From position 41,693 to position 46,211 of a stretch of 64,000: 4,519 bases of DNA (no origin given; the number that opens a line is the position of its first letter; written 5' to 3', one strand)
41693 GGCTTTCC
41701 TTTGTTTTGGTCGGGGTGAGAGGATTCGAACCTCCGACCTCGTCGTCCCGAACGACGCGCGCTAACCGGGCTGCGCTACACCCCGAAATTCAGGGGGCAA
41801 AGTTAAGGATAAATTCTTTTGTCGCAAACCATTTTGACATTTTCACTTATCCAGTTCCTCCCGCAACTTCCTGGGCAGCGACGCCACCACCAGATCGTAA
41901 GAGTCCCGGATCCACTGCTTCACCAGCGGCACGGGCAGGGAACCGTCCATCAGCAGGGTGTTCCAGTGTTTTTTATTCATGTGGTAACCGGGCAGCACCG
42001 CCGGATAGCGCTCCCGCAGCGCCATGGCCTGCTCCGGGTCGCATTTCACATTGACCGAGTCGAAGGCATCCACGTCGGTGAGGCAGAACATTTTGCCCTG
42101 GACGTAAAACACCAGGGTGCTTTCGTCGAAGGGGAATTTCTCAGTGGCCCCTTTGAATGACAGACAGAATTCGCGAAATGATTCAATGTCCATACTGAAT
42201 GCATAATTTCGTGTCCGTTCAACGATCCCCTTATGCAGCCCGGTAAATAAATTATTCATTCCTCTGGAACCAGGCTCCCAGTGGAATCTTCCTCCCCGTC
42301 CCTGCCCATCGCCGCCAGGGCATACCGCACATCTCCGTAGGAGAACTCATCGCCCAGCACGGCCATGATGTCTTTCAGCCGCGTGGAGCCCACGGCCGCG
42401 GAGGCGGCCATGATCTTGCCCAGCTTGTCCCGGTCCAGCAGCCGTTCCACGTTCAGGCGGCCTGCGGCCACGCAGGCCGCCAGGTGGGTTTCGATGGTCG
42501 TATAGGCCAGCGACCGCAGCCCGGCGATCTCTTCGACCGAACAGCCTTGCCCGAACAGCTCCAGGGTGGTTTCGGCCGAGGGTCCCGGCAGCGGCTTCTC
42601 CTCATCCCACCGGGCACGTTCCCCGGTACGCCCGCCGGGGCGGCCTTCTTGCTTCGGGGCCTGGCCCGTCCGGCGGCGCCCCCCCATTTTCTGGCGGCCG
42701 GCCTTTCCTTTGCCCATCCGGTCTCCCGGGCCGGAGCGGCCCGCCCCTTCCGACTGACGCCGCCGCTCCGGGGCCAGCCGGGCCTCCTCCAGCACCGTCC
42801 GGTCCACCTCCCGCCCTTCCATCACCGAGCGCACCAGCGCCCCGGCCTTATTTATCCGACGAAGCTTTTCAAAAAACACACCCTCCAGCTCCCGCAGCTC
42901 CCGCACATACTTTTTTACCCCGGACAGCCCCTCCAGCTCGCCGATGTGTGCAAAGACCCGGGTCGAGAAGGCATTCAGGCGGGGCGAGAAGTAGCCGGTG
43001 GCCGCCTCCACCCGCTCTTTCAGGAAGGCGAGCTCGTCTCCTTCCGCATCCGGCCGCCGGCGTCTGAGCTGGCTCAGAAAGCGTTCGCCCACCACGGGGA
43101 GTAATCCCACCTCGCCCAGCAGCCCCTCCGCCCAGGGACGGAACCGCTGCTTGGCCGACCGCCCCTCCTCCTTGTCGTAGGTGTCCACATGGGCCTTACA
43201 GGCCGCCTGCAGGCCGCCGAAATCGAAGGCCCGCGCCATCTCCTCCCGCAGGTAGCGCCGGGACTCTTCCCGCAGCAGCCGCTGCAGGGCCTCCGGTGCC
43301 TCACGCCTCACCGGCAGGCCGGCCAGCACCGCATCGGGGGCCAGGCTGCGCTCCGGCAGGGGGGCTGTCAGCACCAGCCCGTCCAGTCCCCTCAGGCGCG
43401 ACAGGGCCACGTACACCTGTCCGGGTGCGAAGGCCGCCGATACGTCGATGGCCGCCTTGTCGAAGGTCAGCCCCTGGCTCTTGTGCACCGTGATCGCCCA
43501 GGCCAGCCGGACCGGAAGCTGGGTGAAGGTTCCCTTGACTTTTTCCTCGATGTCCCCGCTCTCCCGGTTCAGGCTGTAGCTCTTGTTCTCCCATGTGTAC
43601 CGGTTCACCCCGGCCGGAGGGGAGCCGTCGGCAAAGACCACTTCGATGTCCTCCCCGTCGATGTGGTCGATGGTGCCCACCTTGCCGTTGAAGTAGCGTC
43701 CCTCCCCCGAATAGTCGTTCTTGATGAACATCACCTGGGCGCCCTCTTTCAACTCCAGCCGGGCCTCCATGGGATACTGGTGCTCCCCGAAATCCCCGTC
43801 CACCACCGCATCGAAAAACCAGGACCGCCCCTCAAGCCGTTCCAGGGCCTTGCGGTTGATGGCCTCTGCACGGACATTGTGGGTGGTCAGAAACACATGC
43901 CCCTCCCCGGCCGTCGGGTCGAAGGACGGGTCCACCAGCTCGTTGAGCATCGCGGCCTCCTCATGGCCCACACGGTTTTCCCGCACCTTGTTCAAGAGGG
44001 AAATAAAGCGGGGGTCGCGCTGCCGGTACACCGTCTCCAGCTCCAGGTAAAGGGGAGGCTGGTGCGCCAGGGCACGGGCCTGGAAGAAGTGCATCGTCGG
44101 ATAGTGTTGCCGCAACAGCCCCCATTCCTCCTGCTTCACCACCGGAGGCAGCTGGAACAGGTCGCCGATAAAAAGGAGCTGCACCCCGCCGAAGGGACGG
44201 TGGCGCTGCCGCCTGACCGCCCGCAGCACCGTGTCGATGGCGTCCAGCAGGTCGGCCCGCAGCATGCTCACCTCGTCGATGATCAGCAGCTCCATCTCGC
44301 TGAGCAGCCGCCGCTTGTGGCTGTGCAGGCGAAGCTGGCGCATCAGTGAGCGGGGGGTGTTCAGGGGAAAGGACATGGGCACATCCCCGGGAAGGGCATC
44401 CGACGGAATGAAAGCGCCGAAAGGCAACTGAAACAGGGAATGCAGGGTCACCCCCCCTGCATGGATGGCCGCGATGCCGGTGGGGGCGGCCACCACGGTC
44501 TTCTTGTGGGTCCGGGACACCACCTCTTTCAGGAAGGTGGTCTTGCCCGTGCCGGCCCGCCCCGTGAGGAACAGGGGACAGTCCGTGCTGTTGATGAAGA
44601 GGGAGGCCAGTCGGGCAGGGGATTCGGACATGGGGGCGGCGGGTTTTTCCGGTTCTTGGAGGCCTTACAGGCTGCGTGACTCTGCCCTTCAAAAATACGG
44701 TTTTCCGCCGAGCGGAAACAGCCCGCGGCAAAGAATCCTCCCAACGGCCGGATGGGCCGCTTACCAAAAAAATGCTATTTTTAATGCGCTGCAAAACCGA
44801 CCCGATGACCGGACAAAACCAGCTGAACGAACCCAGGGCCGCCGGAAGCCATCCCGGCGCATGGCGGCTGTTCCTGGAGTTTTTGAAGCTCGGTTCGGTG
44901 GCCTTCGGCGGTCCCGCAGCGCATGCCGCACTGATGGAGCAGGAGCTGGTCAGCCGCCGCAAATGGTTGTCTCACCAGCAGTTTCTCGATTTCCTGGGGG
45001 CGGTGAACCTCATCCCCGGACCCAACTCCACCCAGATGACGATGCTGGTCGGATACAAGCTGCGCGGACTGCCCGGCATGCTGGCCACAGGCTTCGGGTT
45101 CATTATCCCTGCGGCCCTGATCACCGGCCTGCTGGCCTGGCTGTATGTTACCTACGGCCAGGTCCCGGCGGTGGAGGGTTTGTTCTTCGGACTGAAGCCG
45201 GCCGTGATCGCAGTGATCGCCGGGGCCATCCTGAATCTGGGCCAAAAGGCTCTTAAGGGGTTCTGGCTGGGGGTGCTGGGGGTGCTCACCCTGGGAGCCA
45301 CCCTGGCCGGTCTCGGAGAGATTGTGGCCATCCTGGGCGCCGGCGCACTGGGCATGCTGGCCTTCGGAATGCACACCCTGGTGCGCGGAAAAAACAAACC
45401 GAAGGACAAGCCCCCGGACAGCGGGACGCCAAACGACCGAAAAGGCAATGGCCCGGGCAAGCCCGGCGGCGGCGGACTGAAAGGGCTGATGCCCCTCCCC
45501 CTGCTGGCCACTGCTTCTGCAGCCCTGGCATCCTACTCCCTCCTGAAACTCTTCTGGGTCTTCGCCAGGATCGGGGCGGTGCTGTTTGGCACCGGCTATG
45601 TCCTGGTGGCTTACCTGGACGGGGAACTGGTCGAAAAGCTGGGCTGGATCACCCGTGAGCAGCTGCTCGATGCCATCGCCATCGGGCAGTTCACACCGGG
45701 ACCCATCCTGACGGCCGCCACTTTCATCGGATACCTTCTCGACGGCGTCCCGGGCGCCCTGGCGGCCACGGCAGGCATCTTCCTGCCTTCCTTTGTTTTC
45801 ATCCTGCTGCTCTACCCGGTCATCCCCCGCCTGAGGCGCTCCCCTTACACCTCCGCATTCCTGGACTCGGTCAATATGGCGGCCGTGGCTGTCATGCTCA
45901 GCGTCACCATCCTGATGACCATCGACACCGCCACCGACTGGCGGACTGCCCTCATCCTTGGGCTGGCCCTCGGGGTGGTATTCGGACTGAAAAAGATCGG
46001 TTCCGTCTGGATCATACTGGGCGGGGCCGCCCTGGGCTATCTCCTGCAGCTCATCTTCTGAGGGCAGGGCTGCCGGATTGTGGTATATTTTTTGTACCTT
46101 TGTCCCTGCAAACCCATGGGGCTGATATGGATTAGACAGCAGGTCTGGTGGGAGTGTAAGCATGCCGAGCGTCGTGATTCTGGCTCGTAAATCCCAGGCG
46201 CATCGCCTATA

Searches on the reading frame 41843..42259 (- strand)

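Call 67: search_protein_families(library=pfam, proteins=[window:41843-42259:-], max_evalue=0.000001)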
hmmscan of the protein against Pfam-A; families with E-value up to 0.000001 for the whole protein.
window:41843-42259:- (138 aa): 1 family
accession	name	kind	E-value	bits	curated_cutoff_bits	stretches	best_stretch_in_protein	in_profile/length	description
PF04237.18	YjbR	-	5e-33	114.1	30.1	1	33-123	1-88/88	YjbR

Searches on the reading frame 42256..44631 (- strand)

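Call 68: search_protein_families(library=pfam, proteins=[window:42256-44631:-], max_evalue=0.000001)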
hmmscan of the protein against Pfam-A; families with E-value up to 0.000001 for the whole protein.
window:42256-44631:- (791 aa): 5 families
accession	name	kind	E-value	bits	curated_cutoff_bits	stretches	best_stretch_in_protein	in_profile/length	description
PF05970.20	PIF1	-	1.2e-28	100.7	25.9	2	90-206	80-191/223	PIF1-like helicase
PF14493.12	HTH_40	-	1.6e-20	73.6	27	1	685-771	1-88/89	Helix-turn-helix domain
PF13604.12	AAA_30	-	6.7e-13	49.2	27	1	11-224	12-175/191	AAA domain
PF13245.12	AAA_19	-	3.8e-11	43.7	25.1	1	18-165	12-133/134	AAA domain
PF13401.12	AAA_22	-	9.5e-08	32.9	27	1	19-156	7-122/130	AAA domain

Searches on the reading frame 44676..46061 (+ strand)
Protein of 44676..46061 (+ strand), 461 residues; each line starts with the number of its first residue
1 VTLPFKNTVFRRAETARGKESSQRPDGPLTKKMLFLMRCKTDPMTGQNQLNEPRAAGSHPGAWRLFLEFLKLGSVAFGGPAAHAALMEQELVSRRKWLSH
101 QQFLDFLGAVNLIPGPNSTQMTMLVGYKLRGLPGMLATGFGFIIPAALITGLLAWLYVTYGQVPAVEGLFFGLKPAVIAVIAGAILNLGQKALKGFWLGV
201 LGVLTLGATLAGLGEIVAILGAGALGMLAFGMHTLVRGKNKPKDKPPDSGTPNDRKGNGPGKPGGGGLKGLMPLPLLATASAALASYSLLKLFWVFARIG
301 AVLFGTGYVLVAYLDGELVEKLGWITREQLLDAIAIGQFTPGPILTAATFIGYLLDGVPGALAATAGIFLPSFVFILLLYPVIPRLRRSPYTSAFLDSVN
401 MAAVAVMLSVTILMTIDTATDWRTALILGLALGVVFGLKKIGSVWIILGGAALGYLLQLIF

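Call 68: search_protein_families(library=pfam, proteins=[window:44676-46061:+], max_evalue=0.000001)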
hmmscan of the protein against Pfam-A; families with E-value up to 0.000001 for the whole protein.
window:44676-46061:+ (461 aa): 1 family
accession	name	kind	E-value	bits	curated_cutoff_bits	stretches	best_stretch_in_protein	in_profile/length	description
PF02417.20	Chromate_transp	-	9.2e-85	283.2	28.6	2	290-455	1-166/166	Chromate transporter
